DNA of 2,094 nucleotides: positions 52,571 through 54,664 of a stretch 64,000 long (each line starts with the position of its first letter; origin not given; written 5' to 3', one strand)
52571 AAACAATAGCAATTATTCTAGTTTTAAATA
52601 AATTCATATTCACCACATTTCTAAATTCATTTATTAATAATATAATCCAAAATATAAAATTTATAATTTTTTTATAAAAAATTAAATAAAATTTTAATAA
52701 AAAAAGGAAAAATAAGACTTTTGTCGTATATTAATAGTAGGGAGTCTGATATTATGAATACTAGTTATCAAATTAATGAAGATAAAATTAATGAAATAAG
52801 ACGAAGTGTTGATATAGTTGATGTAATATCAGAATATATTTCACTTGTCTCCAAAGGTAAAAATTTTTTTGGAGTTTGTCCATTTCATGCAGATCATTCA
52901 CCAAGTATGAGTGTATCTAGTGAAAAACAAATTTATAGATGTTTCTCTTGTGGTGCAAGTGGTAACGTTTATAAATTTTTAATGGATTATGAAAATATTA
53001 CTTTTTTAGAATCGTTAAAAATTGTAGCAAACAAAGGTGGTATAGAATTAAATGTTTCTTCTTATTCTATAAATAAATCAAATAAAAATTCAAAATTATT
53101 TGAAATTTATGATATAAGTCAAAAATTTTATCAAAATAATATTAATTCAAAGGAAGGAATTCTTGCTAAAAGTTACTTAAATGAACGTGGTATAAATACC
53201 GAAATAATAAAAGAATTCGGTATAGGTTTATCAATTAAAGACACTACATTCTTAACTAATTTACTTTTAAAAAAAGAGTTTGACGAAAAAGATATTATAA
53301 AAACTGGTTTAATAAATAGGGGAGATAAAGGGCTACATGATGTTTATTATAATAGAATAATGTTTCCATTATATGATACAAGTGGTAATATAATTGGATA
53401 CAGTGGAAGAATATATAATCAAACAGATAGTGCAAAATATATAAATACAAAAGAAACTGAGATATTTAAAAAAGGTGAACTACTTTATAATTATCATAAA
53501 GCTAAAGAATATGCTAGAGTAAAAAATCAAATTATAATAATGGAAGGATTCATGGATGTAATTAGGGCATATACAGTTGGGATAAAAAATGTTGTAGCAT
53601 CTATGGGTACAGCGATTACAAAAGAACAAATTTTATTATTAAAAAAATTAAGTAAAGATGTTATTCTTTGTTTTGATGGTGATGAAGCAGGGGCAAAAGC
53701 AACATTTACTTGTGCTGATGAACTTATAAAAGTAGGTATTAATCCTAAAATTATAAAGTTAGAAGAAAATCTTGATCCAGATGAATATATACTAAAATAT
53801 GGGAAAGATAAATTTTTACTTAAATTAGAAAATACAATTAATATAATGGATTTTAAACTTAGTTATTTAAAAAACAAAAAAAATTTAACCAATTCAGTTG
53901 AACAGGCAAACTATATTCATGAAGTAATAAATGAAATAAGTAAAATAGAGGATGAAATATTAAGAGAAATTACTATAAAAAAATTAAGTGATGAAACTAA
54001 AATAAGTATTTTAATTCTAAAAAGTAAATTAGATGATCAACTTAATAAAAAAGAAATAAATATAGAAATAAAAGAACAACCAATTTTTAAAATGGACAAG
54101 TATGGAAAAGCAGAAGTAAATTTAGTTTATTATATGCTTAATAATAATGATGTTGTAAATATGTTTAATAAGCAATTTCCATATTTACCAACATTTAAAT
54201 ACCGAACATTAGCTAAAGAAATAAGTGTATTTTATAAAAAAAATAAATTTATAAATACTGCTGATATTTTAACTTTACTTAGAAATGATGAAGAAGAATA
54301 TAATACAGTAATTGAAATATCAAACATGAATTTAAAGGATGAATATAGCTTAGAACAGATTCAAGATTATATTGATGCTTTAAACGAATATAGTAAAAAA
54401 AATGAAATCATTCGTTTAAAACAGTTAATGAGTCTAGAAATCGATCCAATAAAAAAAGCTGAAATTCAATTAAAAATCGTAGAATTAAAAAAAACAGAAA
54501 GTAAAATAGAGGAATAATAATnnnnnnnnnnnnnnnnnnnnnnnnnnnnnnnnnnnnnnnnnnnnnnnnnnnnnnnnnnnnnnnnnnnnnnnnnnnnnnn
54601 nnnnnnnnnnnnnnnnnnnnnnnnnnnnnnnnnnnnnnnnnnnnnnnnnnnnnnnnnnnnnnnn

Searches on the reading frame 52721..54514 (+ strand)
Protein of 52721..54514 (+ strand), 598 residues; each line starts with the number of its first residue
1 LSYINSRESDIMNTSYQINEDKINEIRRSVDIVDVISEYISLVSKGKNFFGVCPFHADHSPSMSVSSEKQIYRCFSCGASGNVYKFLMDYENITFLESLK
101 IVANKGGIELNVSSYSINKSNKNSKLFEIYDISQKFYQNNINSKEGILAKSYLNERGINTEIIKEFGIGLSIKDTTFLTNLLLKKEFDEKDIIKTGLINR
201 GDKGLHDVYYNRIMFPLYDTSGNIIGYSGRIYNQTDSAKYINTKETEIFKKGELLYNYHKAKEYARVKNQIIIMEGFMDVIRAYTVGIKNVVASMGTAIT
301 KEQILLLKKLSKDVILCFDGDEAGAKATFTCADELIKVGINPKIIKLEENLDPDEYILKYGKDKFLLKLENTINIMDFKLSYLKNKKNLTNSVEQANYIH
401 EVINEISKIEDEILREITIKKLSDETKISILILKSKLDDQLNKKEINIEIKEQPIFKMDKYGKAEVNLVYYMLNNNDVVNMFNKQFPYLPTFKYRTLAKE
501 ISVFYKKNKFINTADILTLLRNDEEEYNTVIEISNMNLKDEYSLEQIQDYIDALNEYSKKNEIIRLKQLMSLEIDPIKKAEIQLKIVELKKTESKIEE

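Call 46: search_protein_families(library=pfam, proteins=[window:52721-54514:+], max_evalue=0.000001)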
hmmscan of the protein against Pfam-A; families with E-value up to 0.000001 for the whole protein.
window:52721-54514:+ (598 aa): 6 families
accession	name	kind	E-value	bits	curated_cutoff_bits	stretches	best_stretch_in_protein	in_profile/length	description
PF08275.17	DNAG_N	-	1.1e-37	129.4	26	1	136-262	1-128/128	DNA primase catalytic core, N-terminal domain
PF01807.25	Zn_ribbon_DnaG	-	1.2e-33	115.2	24.9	1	19-112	2-95/98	CHC2 zinc finger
PF13155.12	Toprim_2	-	1e-22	80.7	22.1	1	272-357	1-88/88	Toprim-like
PF13662.12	Toprim_4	-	5.5e-18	65.4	25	1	269-343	1-82/85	Toprim domain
PF10410.14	DnaB_bind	-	7e-12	45.9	20.6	1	376-429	1-54/56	DnaB-helicase binding domain of primase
PF01751.28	Toprim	-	7.5e-12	45.7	23.1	1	270-332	1-77/96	Toprim domain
